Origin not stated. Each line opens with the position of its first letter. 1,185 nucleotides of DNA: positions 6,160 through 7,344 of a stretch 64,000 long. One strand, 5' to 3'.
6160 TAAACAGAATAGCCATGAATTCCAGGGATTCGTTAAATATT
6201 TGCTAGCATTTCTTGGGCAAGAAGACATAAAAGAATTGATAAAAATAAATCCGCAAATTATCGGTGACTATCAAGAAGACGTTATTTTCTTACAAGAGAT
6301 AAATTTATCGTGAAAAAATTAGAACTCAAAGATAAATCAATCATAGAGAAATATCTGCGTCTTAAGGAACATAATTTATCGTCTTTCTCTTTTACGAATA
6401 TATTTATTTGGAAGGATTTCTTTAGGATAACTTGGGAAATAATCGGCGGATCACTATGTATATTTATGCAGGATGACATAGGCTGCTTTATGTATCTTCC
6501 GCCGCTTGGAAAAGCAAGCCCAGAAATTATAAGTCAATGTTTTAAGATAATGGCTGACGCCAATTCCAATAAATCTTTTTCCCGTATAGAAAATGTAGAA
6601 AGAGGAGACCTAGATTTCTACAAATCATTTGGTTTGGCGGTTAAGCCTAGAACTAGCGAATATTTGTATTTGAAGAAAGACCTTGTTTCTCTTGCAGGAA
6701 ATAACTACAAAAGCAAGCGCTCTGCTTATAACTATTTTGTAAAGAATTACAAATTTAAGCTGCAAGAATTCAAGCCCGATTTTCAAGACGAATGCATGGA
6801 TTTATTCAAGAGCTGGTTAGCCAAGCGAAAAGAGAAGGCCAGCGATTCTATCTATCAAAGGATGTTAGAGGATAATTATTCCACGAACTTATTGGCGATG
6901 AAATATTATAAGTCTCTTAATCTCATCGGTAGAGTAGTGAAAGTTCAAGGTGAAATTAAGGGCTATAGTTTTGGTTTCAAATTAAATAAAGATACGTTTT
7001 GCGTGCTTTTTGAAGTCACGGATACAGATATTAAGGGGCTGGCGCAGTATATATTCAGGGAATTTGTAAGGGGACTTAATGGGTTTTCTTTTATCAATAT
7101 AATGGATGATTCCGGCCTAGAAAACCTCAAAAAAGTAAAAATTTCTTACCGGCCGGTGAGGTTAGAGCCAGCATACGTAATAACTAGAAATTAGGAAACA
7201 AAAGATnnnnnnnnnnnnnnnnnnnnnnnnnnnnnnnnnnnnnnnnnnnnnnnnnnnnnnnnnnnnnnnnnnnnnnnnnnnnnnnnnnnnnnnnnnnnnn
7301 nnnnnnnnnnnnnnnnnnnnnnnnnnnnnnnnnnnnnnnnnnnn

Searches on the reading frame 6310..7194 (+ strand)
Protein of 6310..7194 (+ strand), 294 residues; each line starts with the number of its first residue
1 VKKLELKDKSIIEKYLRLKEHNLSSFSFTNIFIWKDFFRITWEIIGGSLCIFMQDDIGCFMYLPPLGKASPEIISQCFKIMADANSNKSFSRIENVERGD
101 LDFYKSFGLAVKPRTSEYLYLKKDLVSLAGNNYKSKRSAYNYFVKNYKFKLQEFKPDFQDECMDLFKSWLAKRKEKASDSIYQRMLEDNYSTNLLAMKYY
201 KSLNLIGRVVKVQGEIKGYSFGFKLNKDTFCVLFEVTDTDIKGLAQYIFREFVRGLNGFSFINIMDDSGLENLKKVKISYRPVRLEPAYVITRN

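Call 68: search_protein_families(library=pfam, proteins=[window:6310-7194:+], max_evalue=0.00001)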
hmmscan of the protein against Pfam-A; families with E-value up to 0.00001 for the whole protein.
window:6310-7194:+ (294 aa): 1 family
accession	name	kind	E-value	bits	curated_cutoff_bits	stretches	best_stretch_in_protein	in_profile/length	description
PF09924.15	LPG_synthase_C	-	3.7e-34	118.6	27.5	1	20-291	5-297/298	Phosphatidylglycerol lysyltransferase, C-terminal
